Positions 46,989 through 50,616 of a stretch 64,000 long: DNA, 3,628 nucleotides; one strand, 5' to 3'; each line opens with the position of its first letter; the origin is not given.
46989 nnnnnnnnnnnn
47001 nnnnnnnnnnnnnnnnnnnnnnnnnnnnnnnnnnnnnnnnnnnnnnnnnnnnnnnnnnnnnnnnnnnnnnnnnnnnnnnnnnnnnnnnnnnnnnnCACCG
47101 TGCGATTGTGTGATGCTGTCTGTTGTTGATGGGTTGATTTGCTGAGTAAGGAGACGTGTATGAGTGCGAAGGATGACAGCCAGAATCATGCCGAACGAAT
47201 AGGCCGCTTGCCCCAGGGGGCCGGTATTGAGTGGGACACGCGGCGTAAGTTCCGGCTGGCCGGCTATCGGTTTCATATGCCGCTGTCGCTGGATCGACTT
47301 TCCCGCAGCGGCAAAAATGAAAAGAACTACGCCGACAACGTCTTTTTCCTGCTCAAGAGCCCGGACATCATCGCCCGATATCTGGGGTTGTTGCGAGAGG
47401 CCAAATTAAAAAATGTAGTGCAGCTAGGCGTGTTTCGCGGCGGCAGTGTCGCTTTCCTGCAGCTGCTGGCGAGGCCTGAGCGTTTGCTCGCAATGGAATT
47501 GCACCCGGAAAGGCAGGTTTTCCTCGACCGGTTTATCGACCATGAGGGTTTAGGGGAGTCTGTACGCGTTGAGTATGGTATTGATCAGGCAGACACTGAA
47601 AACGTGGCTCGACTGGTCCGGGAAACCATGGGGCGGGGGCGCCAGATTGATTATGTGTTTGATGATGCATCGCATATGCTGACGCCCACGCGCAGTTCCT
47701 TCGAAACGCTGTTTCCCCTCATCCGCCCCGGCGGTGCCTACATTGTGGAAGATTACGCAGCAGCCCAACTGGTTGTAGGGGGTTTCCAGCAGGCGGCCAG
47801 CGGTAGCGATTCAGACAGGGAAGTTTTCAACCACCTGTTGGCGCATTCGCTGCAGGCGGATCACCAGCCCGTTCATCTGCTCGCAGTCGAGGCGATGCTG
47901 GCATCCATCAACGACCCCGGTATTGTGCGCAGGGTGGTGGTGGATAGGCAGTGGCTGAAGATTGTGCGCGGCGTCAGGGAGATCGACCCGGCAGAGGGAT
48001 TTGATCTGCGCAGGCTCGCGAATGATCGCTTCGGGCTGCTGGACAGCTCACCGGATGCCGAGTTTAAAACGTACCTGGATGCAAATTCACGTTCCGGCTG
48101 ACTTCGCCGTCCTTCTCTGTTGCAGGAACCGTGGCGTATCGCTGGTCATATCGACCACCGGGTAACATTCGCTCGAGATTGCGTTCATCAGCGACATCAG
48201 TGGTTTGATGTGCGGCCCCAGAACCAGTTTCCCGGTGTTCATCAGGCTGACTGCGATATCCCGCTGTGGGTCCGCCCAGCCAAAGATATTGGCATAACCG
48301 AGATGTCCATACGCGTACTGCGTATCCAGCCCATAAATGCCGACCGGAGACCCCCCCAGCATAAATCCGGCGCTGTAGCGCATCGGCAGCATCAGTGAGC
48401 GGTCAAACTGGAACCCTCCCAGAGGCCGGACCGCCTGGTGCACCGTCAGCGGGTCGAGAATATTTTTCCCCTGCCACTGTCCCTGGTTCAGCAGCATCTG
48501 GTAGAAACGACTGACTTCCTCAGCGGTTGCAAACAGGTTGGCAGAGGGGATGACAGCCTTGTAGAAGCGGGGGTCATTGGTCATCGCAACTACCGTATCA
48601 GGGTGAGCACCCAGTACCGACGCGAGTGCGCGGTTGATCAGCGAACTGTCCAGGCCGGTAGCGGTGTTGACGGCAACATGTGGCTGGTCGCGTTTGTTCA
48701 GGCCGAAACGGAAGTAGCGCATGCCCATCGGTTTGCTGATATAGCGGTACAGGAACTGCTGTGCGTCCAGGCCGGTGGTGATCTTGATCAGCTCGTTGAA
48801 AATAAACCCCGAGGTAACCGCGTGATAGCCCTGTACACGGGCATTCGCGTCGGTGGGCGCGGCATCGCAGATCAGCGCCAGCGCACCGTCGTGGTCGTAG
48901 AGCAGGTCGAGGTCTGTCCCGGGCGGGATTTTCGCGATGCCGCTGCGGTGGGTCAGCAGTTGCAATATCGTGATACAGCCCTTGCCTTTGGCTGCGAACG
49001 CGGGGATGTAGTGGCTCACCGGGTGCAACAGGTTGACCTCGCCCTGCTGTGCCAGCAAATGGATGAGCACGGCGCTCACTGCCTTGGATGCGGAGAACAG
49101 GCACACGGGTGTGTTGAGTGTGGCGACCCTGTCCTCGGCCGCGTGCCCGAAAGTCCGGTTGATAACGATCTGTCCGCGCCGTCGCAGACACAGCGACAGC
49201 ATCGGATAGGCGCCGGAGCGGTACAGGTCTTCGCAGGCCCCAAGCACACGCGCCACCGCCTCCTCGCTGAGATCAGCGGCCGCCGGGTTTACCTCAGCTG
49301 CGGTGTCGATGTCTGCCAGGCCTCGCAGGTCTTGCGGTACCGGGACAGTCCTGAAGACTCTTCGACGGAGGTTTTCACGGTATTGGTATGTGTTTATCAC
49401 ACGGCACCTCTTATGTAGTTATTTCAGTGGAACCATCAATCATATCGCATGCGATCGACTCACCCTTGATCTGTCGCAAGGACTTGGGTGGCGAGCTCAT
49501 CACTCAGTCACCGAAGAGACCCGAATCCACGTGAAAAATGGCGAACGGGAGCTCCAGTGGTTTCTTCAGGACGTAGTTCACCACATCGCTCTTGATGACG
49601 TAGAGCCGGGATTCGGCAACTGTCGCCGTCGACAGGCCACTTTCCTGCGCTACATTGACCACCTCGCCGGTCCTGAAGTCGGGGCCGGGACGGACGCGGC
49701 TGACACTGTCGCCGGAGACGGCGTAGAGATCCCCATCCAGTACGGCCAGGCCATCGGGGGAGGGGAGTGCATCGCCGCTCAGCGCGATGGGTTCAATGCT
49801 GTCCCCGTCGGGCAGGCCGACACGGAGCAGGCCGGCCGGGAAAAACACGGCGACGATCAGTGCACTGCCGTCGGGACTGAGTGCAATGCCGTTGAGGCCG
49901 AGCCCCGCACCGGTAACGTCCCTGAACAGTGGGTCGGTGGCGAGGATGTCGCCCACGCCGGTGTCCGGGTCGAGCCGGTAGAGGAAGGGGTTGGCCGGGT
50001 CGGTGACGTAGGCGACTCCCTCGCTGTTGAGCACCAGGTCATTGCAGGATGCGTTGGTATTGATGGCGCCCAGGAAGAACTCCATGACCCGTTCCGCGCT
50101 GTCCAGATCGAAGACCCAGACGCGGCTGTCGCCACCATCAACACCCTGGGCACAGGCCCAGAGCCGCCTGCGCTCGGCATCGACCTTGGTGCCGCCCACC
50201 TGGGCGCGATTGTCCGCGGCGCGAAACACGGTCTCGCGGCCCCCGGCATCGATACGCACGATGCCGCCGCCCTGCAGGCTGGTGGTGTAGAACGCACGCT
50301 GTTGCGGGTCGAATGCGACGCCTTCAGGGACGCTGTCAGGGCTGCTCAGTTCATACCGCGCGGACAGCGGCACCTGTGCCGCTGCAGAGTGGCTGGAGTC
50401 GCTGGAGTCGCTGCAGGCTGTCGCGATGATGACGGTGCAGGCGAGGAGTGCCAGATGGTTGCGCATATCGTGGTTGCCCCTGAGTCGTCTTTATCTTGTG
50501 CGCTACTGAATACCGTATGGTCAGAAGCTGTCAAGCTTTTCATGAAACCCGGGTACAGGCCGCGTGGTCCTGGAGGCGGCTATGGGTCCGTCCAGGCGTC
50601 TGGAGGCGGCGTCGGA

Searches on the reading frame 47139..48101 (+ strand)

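Call 12: search_protein_families(library=pfam, proteins=[window:47139-48101:+], max_evalue=0.001)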
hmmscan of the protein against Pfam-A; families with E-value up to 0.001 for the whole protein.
window:47139-48101:+ (320 aa): 2 families
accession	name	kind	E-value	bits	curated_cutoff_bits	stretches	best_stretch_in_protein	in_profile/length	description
PF13578.12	Methyltransf_24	-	4.6e-08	34.3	26.3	1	94-206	1-105/105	Methyltransferase domain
PF01596.23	Methyltransf_3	-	0.0002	21.1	22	1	81-200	35-149/204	O-methyltransferase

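Call 92: search_protein_families(library=ncbifam, proteins=[window:47139-48101:+], max_evalue=0.001)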
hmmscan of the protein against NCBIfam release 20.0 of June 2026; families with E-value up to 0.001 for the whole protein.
window:47139-48101:+ (320 aa): 0 families

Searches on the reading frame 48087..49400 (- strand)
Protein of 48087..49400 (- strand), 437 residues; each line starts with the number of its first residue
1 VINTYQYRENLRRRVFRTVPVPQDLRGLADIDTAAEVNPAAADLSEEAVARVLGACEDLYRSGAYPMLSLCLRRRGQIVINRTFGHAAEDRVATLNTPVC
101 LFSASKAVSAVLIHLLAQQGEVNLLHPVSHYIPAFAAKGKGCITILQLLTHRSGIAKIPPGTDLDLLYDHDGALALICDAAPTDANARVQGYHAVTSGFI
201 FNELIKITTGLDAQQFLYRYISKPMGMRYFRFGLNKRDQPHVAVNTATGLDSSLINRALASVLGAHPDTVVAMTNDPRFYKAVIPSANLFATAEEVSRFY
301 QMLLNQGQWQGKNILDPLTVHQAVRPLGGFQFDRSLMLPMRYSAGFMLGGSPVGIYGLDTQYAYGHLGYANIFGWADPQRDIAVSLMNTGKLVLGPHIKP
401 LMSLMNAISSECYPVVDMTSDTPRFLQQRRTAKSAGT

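Call 12: search_protein_families(library=pfam, proteins=[window:48087-49400:-], max_evalue=0.001)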
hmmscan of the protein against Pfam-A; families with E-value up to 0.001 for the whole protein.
window:48087-49400:- (437 aa): 1 family
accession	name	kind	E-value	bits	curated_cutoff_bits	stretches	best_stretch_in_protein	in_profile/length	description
PF00144.29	Beta-lactamase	-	1.5e-46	159.6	27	1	62-388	11-308/329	Beta-lactamase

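Call 92: search_protein_families(library=ncbifam, proteins=[window:48087-49400:-], max_evalue=0.001)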
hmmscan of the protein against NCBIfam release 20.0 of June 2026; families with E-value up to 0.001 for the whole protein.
window:48087-49400:- (437 aa): 23 families
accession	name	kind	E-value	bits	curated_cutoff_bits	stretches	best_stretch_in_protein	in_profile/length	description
NF038269.1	lipase_LipE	equivalog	4.8e-72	243.3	750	1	21-411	5-403/407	lipase LipE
NF052353.1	EstBLacLipLMycb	equivalog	3.2e-34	118.5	650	1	56-388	30-368/420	esterase/beta-lactamase LipL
NF052559.1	MthAcHydAcmB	equivalog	1.4e-07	30.6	550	0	89-136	50-97/391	methyl acetate hydrolase AcmB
NF012173.1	CMY2-MIR-ACT-EC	exception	2.8e-06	26.4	680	1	39-243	18-220/380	CMY2/MIR/ACT/EC family class C beta-lactamase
NF002968.0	PRK03642.1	equivalog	4.4e-06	25.8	385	1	65-391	55-396/432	penicillin binding protein PBP4B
NF000385.4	blaACT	exception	4.5e-06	25.9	810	1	40-245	19-222/380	ACT family cephalosporin-hydrolyzing class C beta-lactamase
NF000419.2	blaCMH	exception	1.3e-05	24.6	875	1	40-244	19-221/381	CMH family class C beta-lactamase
NF041665.1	blaPSZ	exception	1.8e-05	23.9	850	1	51-155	30-135/379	PSZ family class C beta-lactamase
NF041666.1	ampC_Ecan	exception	2.4e-05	23.4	860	1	40-241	19-218/381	CMY2-MIR-ACT-EC family cephalosporin-hydrolyzing class C beta-lactamase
NF038366.1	blaSFDC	exception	2.8e-05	23.3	840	1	61-155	41-136/382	SFDC family class C beta-lactamase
NF000187.3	BlaMIR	exception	3.6e-05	23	882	1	40-243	19-220/381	MIR family cephalosporin-hydrolyzing class C beta-lactamase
NF050810.1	blaCHC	exception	3.7e-05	22.8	780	1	59-158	38-138/387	CHC family extended-spectrum class C beta-lactamase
NF000397.2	blaACC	exception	6.4e-05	22.1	850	1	54-197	36-176/385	ACC family cephalosporin-hydrolyzing class C beta-lactamase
NF007943.0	PRK10662.1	equivalog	7.3e-05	21.5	266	1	55-163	40-152/380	D-alanyl-D-alanine-carboxypeptidase/endopeptidase AmpH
NF033085.1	bla_class_C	equivalog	7.4e-05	21.7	415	1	84-154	39-111/356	class C beta-lactamase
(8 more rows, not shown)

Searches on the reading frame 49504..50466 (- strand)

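Call 23: search_protein_families(library=pfam, proteins=[window:49504-50466:-], max_evalue=0.001)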
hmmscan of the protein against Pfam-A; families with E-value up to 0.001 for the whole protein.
window:49504-50466:- (320 aa): 2 families
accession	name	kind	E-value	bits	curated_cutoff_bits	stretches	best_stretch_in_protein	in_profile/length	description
PF08450.18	SGL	-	8.1e-06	26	26.3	1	46-206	1-151/246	SMP-30/Gluconolactonase/LRE-like region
PF21959.2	DUF6923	-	0.00087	19.6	27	0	50-171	40-163/234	Repeat of unknown function (DUF6923)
